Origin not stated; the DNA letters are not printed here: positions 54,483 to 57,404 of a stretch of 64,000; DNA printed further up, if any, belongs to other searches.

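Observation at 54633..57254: A-less carrier-polymerase: T domain + (2 TM + hexapeptide-repeat domain) x 3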

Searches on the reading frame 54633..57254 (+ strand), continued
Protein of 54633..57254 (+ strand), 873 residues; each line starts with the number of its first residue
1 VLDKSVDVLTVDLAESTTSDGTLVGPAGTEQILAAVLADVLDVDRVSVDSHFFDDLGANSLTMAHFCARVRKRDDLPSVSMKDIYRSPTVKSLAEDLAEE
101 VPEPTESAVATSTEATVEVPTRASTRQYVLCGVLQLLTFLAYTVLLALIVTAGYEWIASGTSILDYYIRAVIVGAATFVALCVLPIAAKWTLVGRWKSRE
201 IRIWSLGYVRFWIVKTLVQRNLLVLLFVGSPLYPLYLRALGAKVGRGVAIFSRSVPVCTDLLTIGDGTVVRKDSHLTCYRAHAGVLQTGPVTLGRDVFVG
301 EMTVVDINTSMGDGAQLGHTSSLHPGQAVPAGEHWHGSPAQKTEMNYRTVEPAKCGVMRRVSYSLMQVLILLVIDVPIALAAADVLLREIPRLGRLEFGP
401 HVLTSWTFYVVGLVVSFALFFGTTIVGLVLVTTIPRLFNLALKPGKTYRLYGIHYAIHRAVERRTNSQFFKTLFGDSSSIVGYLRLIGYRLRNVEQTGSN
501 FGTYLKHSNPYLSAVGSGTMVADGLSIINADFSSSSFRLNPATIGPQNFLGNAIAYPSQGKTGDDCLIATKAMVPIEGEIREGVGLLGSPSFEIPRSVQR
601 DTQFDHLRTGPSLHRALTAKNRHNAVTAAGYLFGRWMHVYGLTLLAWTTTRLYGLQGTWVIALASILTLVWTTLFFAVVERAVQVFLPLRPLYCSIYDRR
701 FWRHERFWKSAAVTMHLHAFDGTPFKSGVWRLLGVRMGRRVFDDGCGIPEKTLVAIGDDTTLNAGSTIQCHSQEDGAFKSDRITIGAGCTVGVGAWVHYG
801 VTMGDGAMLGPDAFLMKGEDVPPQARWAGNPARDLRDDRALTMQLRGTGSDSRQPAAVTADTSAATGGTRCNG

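Call 15: search_solved_structures(query=window:54633-57254:+, max_evalue=0.01)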
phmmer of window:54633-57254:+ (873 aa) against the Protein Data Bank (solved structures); distinct sequences matched with E-value up to 0.01: 25.
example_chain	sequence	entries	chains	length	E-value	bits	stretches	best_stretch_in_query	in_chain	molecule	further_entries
2mr7_A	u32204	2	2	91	2.7e-06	28.9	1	27-99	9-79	Non-ribosomal peptide synthetase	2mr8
9lcq_A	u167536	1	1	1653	4.8e-06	28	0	29-102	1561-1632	PvdL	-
9lcp_A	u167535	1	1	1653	4.8e-06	28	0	29-102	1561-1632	PvdL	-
4n27_A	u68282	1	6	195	7.9e-06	27.3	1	784-847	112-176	Bacterial transferase hexapeptide repeat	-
9lco_A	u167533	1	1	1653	1.8e-05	26.1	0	29-102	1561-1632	PvdL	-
5u89_A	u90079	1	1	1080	6.1e-05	24.4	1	29-108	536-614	Amino acid adenylation domain protein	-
8iuf_G1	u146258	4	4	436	6.5e-05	24.3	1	753-837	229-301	NDUCA1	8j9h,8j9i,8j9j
1kqa_A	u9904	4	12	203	7.6e-05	24.1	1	754-837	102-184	GALACTOSIDE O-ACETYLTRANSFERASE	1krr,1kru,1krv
3ftt_A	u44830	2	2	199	0.00015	23.1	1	735-836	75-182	Putative acetyltransferase SACOL2570 | Galactoside O-acetyltransferase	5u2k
3v4e_A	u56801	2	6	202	0.00015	23.1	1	735-836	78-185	Galactoside O-acetyltransferase | Putative acetyltransferase SACOL2570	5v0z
4egg_A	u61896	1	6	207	0.00016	23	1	735-836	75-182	Putative acetyltransferase SACOL2570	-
4dcl_A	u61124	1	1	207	0.00016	23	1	735-836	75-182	Putative acetyltransferase SACOL2570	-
9f5x_u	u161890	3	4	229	0.00069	20.9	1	291-343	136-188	CAG1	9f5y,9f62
3r8y_A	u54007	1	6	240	0.00079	20.7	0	788-837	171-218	2,3,4,5-tetrahydropyridine-2,6-dicarboxylate N-acetyltransferase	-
4n69_A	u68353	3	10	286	0.001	20.3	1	736-834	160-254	Serine Acetyltransferase Apoenzyme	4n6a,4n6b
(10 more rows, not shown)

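Call 16: find_encoding_contigs(protein=P0001, flank=10000, max_places=3)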
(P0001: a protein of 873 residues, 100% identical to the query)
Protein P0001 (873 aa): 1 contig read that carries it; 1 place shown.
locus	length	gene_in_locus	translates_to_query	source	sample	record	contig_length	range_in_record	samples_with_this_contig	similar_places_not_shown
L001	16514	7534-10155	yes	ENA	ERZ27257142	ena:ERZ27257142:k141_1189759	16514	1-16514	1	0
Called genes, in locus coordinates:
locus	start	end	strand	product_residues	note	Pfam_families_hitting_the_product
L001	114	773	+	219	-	PF00392:GntR, PF07729:FCD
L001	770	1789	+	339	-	PF00291:PALP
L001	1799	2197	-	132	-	-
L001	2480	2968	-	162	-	-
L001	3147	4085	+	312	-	PF00089:Trypsin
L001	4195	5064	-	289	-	PF13539:Peptidase_M15_4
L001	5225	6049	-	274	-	PF00480:ROK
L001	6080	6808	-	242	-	PF17837:4PPT_N, PF01648:ACPS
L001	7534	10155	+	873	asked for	PF00550:PP-binding, PF00132:Hexapep (faint), PF14602:Hexapep_2 (faint)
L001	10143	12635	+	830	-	PF00668:Condensation (faint), PF00501:AMP-binding, PF13193:AMP-binding_C (weak), PF00550:PP-binding (weak)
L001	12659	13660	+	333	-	PF02668:TauD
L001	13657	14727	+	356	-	PF02423:OCD_Mu_crystall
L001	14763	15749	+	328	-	PF00291:PALP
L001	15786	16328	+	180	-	PF04167:DUF402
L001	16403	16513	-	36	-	?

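Call 17: find_encoding_contigs(protein=P0006, flank=10000, max_places=2)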
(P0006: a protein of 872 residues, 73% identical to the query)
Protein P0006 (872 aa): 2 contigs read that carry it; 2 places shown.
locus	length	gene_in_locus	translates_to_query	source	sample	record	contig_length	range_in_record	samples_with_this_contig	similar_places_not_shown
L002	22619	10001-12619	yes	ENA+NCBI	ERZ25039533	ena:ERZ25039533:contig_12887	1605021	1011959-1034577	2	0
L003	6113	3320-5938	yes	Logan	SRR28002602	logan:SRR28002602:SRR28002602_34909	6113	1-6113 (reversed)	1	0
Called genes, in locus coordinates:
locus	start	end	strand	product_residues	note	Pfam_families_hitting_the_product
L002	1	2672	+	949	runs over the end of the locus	PF00690:Cation_ATPase_N, PF00122:E1-E2_ATPase, PF00702:Hydrolase, PF13246:Cation_ATPase (weak), PF00689:Cation_ATPase_C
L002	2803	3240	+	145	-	PF00571:CBS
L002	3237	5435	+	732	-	PF07085:DRTGG, PF01515:PTA_PTB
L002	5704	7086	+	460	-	PF13185:GAF_2, PF01590:GAF, PF13492:GAF_3, PF01590:GAF (weak), PF13185:GAF_2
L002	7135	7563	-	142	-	PF00582:Usp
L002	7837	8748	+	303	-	PF00582:Usp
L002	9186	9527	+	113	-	PF01648:ACPS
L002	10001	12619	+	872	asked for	PF00550:PP-binding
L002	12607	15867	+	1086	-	PF00668:Condensation (faint), PF00501:AMP-binding, PF13193:AMP-binding_C (weak), PF00550:PP-binding, PF00561:Abhydrolase_1 (weak), PF00975:Thioesterase, PF12146:Hydrolase_4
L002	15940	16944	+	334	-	PF02668:TauD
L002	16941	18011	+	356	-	PF02423:OCD_Mu_crystall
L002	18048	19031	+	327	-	PF00291:PALP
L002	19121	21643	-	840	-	PF00690:Cation_ATPase_N, PF00122:E1-E2_ATPase, PF00702:Hydrolase, PF13246:Cation_ATPase, PF08282:Hydrolase_3 (faint), PF00689:Cation_ATPase_C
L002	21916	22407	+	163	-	PF00582:Usp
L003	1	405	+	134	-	?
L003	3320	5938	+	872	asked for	PF00550:PP-binding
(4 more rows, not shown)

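Call 18: find_encoding_contigs(protein=P0013, flank=10000, max_places=2)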
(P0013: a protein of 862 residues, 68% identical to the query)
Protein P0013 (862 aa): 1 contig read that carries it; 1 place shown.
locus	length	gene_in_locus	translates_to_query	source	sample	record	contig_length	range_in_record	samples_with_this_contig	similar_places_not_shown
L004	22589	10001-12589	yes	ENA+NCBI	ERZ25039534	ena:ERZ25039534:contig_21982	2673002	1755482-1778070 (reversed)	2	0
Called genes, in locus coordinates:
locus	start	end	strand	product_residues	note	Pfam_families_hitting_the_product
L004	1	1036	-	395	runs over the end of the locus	PF00202:Aminotran_3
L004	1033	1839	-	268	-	PF00696:AA_kinase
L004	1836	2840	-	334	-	PF01118:Semialdhyde_dh, PF22698:Semialdhyde_dhC_1, PF02774:Semialdhyde_dhC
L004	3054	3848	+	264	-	-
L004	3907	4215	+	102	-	PF03551:PadR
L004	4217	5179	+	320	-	PF00005:ABC_tran, PF13304:AAA_21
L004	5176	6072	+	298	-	PF12679:ABC2_membrane_2, PF12730:ABC2_membrane_4 (weak), PF10920:DUF2705 (weak)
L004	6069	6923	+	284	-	-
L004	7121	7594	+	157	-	-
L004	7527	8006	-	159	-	-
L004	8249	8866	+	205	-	PF01872:RibD_C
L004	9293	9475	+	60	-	-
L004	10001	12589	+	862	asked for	PF00550:PP-binding, PF00132:Hexapep (faint), PF14602:Hexapep_2 (faint)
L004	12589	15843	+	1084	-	PF00668:Condensation (faint), PF00501:AMP-binding, PF13193:AMP-binding_C, PF00550:PP-binding, PF00975:Thioesterase, PF12146:Hydrolase_4 (faint)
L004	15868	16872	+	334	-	PF02668:TauD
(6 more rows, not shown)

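Call 19: find_encoding_contigs(protein=P0073, flank=10000, max_places=2)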
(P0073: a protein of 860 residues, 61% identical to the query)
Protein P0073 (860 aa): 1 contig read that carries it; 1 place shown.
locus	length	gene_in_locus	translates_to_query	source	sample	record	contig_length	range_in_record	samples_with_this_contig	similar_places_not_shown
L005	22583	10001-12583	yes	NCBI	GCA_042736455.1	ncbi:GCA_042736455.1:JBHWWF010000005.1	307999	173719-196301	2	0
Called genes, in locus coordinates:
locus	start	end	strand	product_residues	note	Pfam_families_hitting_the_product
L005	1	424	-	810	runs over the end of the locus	PF00989:PAS (faint), PF13426:PAS_9 (faint), PF08448:PAS_4, PF13492:GAF_3 (faint), PF01590:GAF (weak), PF13185:GAF_2 (weak), PF07228:SpoIIE, PF13581:HATPase_c_2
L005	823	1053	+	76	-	PF00196:GerE, PF08281:Sigma70_r4_2 (weak)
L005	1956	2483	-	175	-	PF04978:MST, PF12867:DinB_2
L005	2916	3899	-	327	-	-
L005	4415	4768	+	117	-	PF00903:Glyoxalase (weak), PF18029:Glyoxalase_6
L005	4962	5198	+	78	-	PF13613:HTH_Tnp_4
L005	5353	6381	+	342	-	PF14016:DUF4232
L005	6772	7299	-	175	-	PF18143:HAD_SAK_2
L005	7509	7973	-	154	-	PF01471:PG_binding_1 (faint)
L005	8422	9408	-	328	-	PF00291:PALP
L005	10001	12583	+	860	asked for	PF00550:PP-binding, PF00132:Hexapep (faint)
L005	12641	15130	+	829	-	PF00501:AMP-binding, PF13193:AMP-binding_C (faint), PF00550:PP-binding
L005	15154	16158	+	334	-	PF02668:TauD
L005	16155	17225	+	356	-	PF02423:OCD_Mu_crystall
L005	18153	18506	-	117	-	-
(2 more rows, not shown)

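Call 30: find_related_loci(query=window:54633-57254:+, collection=genome_contigs, flank=10000)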
Query window:54633-57254:+ (873 aa) in genome_contigs; peptide patterns used: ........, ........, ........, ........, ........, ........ (x = any residue, [..] = any of these).
599 stretches matched a pattern (row limit reached: there are more); 562 encode a relative of the query (tblastn E <= 1e-3); the best 80 are kept; 80 distinct loci.
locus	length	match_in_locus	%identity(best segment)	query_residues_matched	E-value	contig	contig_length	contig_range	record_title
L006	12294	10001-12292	95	1-834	0e+0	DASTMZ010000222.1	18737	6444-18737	MAG TPA_asm: Micromonosporaceae bacterium isolate SMAG_U3871 k141_2432690, whole genome shotgun sequence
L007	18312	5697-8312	71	1-873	0e+0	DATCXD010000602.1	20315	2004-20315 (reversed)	MAG TPA_asm: Micromonosporaceae bacterium isolate SMAG_U7430 k141_998531, whole genome shotgun sequence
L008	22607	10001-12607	70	1-870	0e+0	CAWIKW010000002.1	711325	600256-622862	MAG: uncultured Actinomycetota bacterium isolate MFD04967.bin.1.30 genome assembly, contig: contig_20912, whole genome s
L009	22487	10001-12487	68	3-852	0e+0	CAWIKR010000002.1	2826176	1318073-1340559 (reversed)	MAG: uncultured Actinomycetota bacterium isolate MFD04967.bin.1.221 genome assembly, contig: contig_5165, whole genome s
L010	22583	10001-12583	68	1-868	0e+0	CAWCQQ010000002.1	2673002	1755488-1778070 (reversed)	MAG: uncultured Actinomycetota bacterium isolate MFD04967.bin.2.103 genome assembly, contig: contig_21982, whole genome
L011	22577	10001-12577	62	8-861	0e+0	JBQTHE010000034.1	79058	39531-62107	MAG: Pseudonocardiales bacterium isolate SAW190 c_000000356121, whole genome shotgun sequence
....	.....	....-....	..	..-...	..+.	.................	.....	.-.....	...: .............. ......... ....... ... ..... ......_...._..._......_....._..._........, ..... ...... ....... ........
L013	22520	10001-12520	60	2-835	0e+0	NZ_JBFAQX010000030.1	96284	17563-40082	Amycolatopsis sp. NPDC049253 NPDC049253_31_F1.ctg-0030, whole genome shotgun sequence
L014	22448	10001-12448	62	21-834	0e+0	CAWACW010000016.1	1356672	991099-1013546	MAG: Candidatus Melainabacteria bacterium isolate MFD09368.bin.1.187 genome assembly, contig: contig_294, whole genome s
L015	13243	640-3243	60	4-872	0e+0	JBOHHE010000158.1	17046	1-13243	MAG: Pseudonocardiaceae bacterium isolate M3-B1_metabat2.bin.28 k127_320487, whole genome shotgun sequence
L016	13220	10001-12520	60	28-856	0e+0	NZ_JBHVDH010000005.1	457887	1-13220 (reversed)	Streptomyces sp. NPDC057445 NPDC057445_350_C9.ctg-0005, whole genome shotgun sequence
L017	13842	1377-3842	63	26-840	0e+0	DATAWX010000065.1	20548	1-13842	MAG TPA_asm: Pseudonocardiaceae bacterium isolate SMAG_U5637 k141_974992, whole genome shotgun sequence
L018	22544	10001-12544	60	2-839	0e+0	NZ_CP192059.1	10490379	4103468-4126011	Amycolatopsis sp. CA-161197 chromosome, complete genome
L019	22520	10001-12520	62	4-840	0e+0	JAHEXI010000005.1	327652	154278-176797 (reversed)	MAG: Pseudonocardiales bacterium isolate nzgw100 NODE_13_length_327653_cov_23.477334, whole genome shotgun sequence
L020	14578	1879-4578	64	6-840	0e+0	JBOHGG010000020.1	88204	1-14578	MAG: Pseudonocardiaceae bacterium isolate SE1520_concoct.bin.16 NODE_41_length_88204_cov_11.117727, whole genome shotgun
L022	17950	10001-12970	63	1-837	0e+0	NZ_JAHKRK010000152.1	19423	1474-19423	Pseudonocardia nigra strain DSM 104088 NODE_152, whole genome shotgun sequence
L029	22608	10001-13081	61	32-846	0e+0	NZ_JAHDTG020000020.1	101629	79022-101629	Pseudonocardia sp. H11422 NODE_20, whole genome shotgun sequence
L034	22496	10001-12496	60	2-833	0e+0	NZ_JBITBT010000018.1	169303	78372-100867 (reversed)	Amycolatopsis sp. NPDC051903 NPDC051903_35_F4.ctg-0018, whole genome shotgun sequence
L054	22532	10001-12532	59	1-838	0e+0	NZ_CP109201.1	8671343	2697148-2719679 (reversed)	Actinacidiphila glaucinigra strain NBC 01694 chromosome, complete genome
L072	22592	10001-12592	59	7-838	0e+0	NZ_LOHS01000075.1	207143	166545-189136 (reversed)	Streptomyces jeddahensis strain G25 STSP_contig000075, whole genome shotgun sequence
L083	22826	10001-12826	60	1-838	0e+0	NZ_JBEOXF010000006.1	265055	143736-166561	Streptomyces sp. NPDC002133 NPDC002133_39_E11.ctg-0006, whole genome shotgun sequence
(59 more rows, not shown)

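Call 45: search_protein_families(library=pfam, proteins=[L054:12609-15215:+, L054:7830-9935:-, L054:6661-7755:+, L083:8514-9476:+, L083:6890-7858:-, L034:8408-9370:+, L034:13253-14113:-, L072:8108-9337:-, L014:7751-8602:+, L014:12685-13671:-], max_evalue=0.0001)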
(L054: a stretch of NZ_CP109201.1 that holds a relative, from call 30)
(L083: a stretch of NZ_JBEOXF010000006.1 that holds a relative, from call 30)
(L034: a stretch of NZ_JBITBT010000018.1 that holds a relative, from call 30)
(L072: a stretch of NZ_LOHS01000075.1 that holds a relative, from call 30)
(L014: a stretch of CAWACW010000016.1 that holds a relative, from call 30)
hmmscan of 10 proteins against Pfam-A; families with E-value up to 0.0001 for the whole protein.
L054:12609-15215:+ (868 aa): 20 families
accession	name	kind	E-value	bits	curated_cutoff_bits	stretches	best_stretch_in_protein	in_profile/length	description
PF07724.20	AAA_2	-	1.6e-70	236.9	27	1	592-754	1-166/166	AAA domain (Cdc48 subfamily)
PF17871.7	AAA_lid_9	-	5.1e-34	116.8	22.8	1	404-504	1-101/104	AAA lid domain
PF10431.15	ClpB_D2-small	-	6e-27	93.9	21.9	1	760-839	1-80/81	C-terminal, D2-small domain, of ClpB protein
PF00004.35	AAA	-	3.3e-24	86.2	21.2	2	264-378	2-110/131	ATPase family associated with various cellular activities (AAA)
PF07728.20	AAA_5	-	7.6e-19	68.5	22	1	597-718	2-125/139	AAA domain (dynein-related subfamily)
PF02861.25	Clp_N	-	2.8e-14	53.4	20.7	1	105-142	13-52/53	Clp amino terminal domain, pathogenicity island component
PF13401.12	AAA_22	-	7.4e-10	39.7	27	0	595-692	6-110/130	AAA domain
PF13191.12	AAA_16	-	1.7e-08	35.5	32.6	1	241-287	2-51/167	AAA ATPase domain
PF02151.25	UVR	-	5.9e-08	32.7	21.5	1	478-513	1-36/36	UvrB/uvrC motif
PF00158.32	Sigma54_activat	-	1.8e-07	31.5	20.2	1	596-738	24-161/168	Sigma-54 interaction domain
PF13238.12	AAA_18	-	3.4e-06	28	29.4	0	600-626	4-25/128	AAA domain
PF05621.17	TniB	-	5.2e-06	26.5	22.4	0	248-402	23-186/189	Bacterial TniB protein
PF13173.12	AAA_14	-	1.6e-05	25.3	27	0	598-693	6-88/129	AAA domain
PF01695.23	IstB_IS21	-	2.6e-05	24.3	24.1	0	598-615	96-113/238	IstB-like ATP binding protein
PF13521.12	AAA_28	-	3.2e-05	24.6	27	0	598-617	3-22/164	AAA domain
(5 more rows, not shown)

L054:7830-9935:- (701 aa): 4 families
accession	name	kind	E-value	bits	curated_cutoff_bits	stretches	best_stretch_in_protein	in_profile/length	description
PF06965.17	Na_H_antiport_1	-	1.9e-111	373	23.5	1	92-495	2-371/374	Na+/H+ antiporter 1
PF13462.12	Thioredoxin_4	-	7.5e-25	88.5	23.2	1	531-688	4-163/165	Thioredoxin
PF01323.26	DSBA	-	2.5e-20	73.5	25.6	1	543-687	1-189/191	DSBA-like thioredoxin domain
PF13743.12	Thioredoxin_5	-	3.5e-05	24.1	27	1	606-670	98-163/186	Thioredoxin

L054:6661-7755:+ (364 aa): 0 families

L083:8514-9476:+ (320 aa): 3 families
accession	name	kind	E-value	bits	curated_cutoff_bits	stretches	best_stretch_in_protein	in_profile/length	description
PF06719.19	AraC_N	-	1.4e-48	164.7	24.2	1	40-193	1-149/150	AraC-type transcriptional regulator N-terminus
PF12833.13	HTH_18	-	9.3e-19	68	33.6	1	229-303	2-76/80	Helix-turn-helix domain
PF00165.29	HTH_AraC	-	9.5e-16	57.9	26.6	1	215-255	1-41/42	Bacterial regulatory helix-turn-helix proteins, AraC family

L083:6890-7858:- (322 aa): 3 families
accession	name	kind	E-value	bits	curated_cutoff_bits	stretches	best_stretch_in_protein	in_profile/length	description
PF07859.19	Abhydrolase_3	-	1.9e-53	181.8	25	1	85-291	2-208/210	alpha/beta hydrolase fold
PF20434.5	BD-FAE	-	5.2e-17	62.5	26.8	1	77-176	9-111/215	BD-FAE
PF00135.34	COesterase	-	1.1e-09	38.3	27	1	67-170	88-199/515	Carboxylesterase family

L034:8408-9370:+ (320 aa): 1 family
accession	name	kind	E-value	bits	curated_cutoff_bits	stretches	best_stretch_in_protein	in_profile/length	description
PF04960.20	Glutaminase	-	1.5e-107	359.5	27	1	38-320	1-286/286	Glutaminase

L034:13253-14113:- (286 aa): 1 family
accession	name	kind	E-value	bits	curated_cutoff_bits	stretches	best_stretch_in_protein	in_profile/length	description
PF00753.33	Lactamase_B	-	1.2e-10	42.2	22.7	1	38-223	9-196/196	Metallo-beta-lactamase superfamily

L072:8108-9337:- (409 aa): 4 families
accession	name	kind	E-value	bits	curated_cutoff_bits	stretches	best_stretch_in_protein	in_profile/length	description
PF04235.18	DUF418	-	7.1e-12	46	23.6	1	298-403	50-161/163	Protein of unknown function (DUF418)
PF01757.29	Acyl_transf_3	-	2.8e-10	40.2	31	1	30-119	2-91/326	Acyltransferase domain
PF10129.15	OpgC_C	-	4.9e-07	29.4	21.4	0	311-378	275-344/358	OpgC protein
PF07786.18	HGSNAT_cat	-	2.1e-06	27.9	22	1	28-224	1-185/222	Heparan-alpha-glucosaminide N-acetyltransferase, catalytic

L014:7751-8602:+ (283 aa): 1 family
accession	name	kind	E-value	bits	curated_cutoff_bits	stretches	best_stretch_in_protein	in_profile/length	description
PF13753.12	SWM_repeat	-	2.2e-06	28.3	27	1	174-256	7-84/86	Putative flagellar system-associated repeat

L014:12685-13671:- (328 aa): 1 family
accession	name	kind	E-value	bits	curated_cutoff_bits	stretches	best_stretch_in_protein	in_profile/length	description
PF07685.20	GATase_3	-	3.1e-32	112.2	27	1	85-277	1-195/196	CobB/CobQ-like glutamine amidotransferase domain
